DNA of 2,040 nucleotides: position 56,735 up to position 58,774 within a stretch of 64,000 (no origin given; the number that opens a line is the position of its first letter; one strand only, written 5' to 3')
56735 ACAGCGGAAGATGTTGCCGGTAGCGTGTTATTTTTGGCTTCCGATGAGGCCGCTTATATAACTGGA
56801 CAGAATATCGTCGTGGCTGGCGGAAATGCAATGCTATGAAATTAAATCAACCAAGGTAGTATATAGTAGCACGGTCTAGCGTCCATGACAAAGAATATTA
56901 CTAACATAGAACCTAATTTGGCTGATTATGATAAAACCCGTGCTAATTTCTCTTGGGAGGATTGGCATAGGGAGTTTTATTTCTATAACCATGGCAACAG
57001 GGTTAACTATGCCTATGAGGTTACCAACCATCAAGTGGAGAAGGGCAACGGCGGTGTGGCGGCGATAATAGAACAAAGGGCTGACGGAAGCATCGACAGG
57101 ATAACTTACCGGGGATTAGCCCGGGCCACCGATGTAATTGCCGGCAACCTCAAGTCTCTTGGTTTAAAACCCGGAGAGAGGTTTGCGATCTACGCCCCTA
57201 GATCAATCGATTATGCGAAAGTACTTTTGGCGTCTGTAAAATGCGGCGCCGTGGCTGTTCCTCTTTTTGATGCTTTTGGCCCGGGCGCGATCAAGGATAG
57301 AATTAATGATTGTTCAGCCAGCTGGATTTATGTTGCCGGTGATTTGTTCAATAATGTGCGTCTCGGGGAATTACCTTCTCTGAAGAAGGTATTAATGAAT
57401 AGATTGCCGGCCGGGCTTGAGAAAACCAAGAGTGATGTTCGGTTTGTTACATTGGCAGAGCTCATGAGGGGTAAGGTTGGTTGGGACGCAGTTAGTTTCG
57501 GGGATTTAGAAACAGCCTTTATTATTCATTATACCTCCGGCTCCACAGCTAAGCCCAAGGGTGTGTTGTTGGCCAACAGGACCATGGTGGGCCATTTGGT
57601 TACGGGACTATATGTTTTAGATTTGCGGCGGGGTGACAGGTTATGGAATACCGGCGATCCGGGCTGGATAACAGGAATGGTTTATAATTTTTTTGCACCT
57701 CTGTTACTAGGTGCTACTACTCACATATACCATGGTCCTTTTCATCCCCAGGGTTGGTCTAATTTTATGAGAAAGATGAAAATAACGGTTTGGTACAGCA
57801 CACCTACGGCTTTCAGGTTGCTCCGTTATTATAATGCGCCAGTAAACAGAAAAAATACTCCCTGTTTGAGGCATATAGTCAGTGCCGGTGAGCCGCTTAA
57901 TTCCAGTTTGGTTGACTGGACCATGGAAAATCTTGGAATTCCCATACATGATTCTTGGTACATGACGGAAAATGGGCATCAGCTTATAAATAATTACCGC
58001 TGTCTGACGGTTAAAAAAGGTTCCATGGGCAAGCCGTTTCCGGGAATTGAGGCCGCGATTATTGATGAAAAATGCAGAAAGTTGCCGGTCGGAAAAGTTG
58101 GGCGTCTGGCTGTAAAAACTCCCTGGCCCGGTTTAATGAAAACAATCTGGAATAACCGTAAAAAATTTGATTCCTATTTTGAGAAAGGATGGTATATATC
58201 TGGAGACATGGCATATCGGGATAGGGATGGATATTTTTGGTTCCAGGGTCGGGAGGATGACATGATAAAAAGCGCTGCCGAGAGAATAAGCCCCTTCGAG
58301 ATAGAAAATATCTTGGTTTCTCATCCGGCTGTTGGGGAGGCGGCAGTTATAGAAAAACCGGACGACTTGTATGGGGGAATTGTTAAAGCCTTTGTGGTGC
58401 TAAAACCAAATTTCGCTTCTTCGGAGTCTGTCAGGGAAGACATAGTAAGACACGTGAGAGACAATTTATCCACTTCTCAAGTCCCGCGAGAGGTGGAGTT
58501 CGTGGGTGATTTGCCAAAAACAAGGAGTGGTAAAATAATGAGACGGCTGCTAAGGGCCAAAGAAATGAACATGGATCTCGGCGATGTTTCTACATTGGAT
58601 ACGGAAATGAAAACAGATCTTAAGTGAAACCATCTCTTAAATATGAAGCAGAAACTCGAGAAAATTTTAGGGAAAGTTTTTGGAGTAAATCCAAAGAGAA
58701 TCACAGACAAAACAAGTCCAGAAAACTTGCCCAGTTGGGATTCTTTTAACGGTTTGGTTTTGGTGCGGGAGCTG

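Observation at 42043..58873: Carrier-protein-centred acyl-tailoring module (FkbH-like + 3 ACPs + acyl ligase + MaoC + FabG-like + FemAB/GNAT-like) inside a glycan locus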

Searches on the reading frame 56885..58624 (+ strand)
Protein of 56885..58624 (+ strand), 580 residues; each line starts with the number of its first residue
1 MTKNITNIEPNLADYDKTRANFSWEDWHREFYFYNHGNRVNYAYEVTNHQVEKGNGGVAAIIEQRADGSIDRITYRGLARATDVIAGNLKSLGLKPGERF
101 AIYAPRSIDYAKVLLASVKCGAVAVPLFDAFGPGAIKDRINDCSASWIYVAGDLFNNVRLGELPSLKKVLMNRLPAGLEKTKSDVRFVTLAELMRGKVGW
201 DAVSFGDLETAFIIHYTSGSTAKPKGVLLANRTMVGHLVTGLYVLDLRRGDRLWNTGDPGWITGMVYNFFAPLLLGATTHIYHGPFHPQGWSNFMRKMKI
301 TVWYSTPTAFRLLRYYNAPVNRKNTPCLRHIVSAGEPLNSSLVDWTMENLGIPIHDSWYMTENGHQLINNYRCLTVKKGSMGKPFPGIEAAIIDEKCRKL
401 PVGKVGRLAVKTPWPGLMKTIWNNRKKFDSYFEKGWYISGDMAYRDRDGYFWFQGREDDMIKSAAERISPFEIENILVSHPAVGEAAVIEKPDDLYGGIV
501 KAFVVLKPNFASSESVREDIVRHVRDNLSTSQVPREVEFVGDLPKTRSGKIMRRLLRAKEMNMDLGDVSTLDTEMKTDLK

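Call 4: search_protein_families(library=pfam, proteins=[window:56885-58624:+], max_evalue=0.01)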
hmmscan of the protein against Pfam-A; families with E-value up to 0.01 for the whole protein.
window:56885-58624:+ (580 aa): 2 families
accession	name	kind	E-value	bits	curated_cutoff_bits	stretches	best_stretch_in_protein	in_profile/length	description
PF00501.34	AMP-binding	-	3.1e-61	207.7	29.9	1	59-422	12-384/384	AMP-binding enzyme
PF13193.12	AMP-binding_C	-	1.8e-23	83.7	24.5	1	472-550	1-76/76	AMP-binding enzyme C-terminal domain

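Call 6: search_protein_families(library=ncbifam, proteins=[window:56885-58624:+], max_evalue=0.01)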
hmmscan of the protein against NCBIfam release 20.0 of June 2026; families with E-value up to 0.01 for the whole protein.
window:56885-58624:+ (580 aa): 106 families (the best 25 are shown)
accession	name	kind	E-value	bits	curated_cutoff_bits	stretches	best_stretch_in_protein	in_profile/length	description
NF003313.0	PRK04319.1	equivalog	7.9e-187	622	729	1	6-572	10-573/574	acetate--CoA ligase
TIGR02188.1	Ac_CoA_lig_AcsA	equivalog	1.8e-120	403.1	724.95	1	31-574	47-620/629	acetate--CoA ligase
NF001208.0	PRK00174.1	subfamily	1.1e-118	397.4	657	1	28-574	65-635/649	acetate--CoA ligase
NF047394.1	AcylCoAsynMbcS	equivalog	1.8e-101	340.4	850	1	58-562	27-522/525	acyl-CoA synthetase MbcS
NF004837.0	PRK06187.1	subfamily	3.1e-83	279.8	476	1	44-560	11-522/531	long-chain-fatty-acid--CoA ligase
NF007815.0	PRK10524.1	equivalog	7.6e-82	275.8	955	1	35-574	47-617/629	propionate--CoA ligase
TIGR02316.1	propion_prpE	equivalog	1.6e-77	261.6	827.4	1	33-573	44-615/628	propionate--CoA ligase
TIGR02262.1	benz_CoA_lig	subfamily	5.2e-69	233.3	375.25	1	40-558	3-507/508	benzoate-CoA ligase family protein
NF006182.0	PRK08316.1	subfamily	1.8e-64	218.1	663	1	72-559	36-516/523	fatty acyl-CoA synthetase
NF005307.0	PRK06839.1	equivalog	9.9e-62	209.2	748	1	71-557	26-490/496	o-succinylbenzoate--CoA ligase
NF006181.0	PRK08314.1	subfamily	4.4e-59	200.2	705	1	72-562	49-556/563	long-chain-fatty-acid--CoA ligase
NF004808.0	PRK06155.1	equivalog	1.8e-54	185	722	1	72-565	46-527/542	ATP-dependent acyl-CoA ligase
NF052269.1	Staph_lig_FadD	equivalog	6.1e-54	183.2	650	1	72-557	27-490/499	long-chain-fatty-acid--CoA ligase FadD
NF053567.1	HBDA_AROS1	equivalog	7.9e-54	182.9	1000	1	40-557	12-516/523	3-hydroxybenzoate--CoA ligase HbdA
NF004758.0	PRK06087.1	equivalog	1.7e-53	181.9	736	1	71-559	49-534/548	medium-chain fatty-acid--CoA ligase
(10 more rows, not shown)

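Call 10: find_encoding_contigs(protein=window:56885-58624:+, flank=10000, max_places=6)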
Protein window:56885-58624:+ (580 aa): 1 contig read that carries it; 1 place shown.
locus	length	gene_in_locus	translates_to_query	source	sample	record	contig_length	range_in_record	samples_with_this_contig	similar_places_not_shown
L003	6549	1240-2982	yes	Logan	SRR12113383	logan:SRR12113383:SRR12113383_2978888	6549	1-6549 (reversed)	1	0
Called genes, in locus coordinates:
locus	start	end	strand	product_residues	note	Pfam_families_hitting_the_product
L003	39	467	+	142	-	PF01575:MaoC_dehydratas, PF13452:FAS1_DH_region (weak)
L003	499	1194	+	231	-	PF00106:adh_short, PF01370:Epimerase (faint), PF13561:adh_short_C2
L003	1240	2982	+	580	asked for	PF00501:AMP-binding, PF13193:AMP-binding_C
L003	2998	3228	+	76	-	-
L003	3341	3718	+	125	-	-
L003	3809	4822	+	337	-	-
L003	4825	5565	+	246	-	PF13641:Glyco_tranf_2_3 (weak), PF00535:Glycos_transf_2, PF10111:Glyco_tranf_2_2 (weak)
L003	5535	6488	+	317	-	PF04321:RmlD_sub_bind, PF05368:NmrA, PF01073:3Beta_HSD, PF01370:Epimerase, PF02719:Polysacc_synt_2, PF07993:NAD_binding_4 (faint), PF13460:NAD_binding_10, PF16363:GDP_Man_Dehyd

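Call 39: search_solved_structures(query=window:56885-58624:+, max_evalue=1e-30)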
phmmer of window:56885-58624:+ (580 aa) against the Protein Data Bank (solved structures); distinct sequences matched with E-value up to 1e-30: 48.
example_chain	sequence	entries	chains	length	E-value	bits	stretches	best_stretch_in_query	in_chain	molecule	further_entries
9g79_B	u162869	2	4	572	1.4e-148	499.2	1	9-572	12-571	Acetyl-coenzyme A synthetase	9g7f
8rpk_A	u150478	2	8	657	2.3e-96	326.8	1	15-572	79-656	Acetate--CoA ligase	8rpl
11km_A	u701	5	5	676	3.5e-86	293.2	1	49-572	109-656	Acetyl-coenzyme A synthetase | Probable acetyl-coenzyme A synthetase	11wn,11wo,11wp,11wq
7kdn_A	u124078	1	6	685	7.3e-86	292.1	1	38-572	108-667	Acetyl-coenzyme A synthetase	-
7kcp_A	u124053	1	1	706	4.2e-85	289.6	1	36-572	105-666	Acetyl-coenzyme A synthetase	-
7kq6_A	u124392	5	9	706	1.2e-84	288.1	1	36-572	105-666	Acetyl-coenzyme A synthetase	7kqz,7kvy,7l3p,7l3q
7kds_A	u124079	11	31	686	6.5e-83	282.4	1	37-573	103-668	Acetyl-coenzyme A synthetase 2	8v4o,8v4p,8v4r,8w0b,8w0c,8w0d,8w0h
2p2b_A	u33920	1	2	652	6.8e-78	265.8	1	22-571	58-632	Acetyl-coenzyme A synthetase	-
5jrh_A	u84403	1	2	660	2.6e-77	263.9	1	22-571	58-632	Acetyl-coenzyme A synthetase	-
2p2f_A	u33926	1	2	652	2.6e-77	263.9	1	22-571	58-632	Acetyl-coenzyme A synthetase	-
5u2a_A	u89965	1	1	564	3.5e-77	263.4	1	65-562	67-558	AMP-dependent synthetase and ligase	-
2p2m_A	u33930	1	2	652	3.5e-77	263.4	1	22-571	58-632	Acetyl-coenzyme A synthetase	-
2p2q_A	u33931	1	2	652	1.2e-76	261.6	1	22-571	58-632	Acetyl-coenzyme A synthetase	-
2p2j_A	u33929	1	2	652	1.6e-76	261.2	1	22-571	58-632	Acetyl-coenzyme A synthetase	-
2p20_A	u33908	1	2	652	1.7e-76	261.2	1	22-571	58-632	Acetyl-coenzyme A synthetase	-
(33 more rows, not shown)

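Call 40: search_solved_structures(query=window:56885-58624:+, max_evalue=1e-90, show_alignments=2)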
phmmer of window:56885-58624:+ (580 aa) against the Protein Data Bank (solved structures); distinct sequences matched with E-value up to 1e-90: 2.
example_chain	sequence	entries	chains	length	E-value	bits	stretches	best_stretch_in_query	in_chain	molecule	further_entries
9g79_B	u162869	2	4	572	1.4e-148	499.2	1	9-572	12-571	Acetyl-coenzyme A synthetase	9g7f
8rpk_A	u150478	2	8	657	2.3e-96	326.8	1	15-572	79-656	Acetate--CoA ligase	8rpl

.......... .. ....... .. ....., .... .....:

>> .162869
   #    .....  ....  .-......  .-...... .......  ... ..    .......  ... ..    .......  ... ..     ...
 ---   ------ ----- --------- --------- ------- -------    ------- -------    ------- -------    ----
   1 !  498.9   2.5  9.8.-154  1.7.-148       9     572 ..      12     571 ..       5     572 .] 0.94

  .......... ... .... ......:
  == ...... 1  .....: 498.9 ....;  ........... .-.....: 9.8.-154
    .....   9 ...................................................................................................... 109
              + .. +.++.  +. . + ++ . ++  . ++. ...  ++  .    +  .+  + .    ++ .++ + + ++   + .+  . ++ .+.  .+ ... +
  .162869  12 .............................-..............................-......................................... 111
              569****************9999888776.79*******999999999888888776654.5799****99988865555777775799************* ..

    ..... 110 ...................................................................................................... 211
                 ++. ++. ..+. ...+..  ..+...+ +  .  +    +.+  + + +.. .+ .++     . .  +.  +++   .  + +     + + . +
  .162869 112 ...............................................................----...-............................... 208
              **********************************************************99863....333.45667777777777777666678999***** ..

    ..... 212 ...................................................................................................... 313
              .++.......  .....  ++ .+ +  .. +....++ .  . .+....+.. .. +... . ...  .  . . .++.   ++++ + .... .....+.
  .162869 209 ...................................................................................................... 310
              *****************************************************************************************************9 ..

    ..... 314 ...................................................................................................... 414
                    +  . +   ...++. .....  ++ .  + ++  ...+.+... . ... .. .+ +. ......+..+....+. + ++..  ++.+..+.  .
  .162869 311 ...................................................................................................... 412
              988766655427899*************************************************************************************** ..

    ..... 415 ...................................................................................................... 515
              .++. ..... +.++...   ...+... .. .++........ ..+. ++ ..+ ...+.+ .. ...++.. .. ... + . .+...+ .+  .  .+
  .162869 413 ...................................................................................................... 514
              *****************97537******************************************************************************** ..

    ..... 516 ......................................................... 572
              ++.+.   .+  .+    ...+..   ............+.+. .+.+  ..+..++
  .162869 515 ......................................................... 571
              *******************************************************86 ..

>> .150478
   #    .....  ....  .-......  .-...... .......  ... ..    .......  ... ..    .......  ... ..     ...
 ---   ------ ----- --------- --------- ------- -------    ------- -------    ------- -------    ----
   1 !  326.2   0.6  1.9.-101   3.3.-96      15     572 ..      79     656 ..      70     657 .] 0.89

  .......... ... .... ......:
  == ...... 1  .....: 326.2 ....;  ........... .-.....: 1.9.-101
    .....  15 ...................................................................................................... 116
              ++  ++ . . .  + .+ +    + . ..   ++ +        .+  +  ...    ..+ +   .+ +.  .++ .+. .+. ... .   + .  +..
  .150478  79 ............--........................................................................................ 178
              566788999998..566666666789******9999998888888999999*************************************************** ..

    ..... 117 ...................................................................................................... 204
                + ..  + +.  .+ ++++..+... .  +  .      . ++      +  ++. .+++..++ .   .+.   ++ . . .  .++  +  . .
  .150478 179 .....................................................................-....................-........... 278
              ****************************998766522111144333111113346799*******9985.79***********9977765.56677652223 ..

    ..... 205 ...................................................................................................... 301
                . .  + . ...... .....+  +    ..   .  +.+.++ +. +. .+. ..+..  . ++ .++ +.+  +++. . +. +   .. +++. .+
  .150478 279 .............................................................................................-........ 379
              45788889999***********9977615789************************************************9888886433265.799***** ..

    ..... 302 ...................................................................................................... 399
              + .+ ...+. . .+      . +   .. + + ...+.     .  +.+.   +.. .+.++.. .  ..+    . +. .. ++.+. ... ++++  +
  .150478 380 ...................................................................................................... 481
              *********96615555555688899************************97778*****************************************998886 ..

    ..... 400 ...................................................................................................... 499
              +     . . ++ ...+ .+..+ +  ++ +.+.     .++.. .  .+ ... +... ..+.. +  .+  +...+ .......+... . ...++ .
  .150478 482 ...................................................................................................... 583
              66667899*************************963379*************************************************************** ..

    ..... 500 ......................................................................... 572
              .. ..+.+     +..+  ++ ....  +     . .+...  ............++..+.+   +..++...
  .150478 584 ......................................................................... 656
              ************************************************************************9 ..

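Call 41: find_related_loci(query=window:56885-58624:+, collection=metagenome_contigs, flank=8000)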
Query window:56885-58624:+ (580 aa) in metagenome_contigs; peptide patterns used: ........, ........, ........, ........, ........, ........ (x = any residue, [..] = any of these).
154 stretches matched a pattern; 81 encode a relative of the query (tblastn E <= 1e-3); the best 80 are kept; 80 distinct loci.
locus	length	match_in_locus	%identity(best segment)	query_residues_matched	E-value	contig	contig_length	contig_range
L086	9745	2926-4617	64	10-578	0e+0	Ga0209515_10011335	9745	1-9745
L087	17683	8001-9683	63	9-575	0e+0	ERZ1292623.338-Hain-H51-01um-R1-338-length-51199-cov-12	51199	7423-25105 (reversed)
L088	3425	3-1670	61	13-575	0e+0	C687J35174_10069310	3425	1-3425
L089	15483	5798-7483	64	10-578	0e+0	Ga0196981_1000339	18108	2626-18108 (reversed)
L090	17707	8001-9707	63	1-575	0e+0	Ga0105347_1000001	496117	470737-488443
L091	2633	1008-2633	44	1-552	2e-152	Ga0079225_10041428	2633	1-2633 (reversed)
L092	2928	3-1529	45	39-561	9e-151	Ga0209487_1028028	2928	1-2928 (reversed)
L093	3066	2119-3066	57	3-334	2e-123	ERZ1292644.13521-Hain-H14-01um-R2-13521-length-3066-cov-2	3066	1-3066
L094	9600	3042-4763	35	22-572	1e-93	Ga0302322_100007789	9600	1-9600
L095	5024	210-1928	35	26-572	1e-93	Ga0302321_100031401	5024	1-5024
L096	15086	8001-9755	35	22-578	2e-93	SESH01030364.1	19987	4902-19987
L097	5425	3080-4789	34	23-572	4e-93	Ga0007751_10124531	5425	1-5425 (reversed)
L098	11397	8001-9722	34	22-572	8e-93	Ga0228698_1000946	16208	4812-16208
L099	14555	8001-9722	35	22-572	1e-92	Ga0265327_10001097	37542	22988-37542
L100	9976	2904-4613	34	26-572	3e-92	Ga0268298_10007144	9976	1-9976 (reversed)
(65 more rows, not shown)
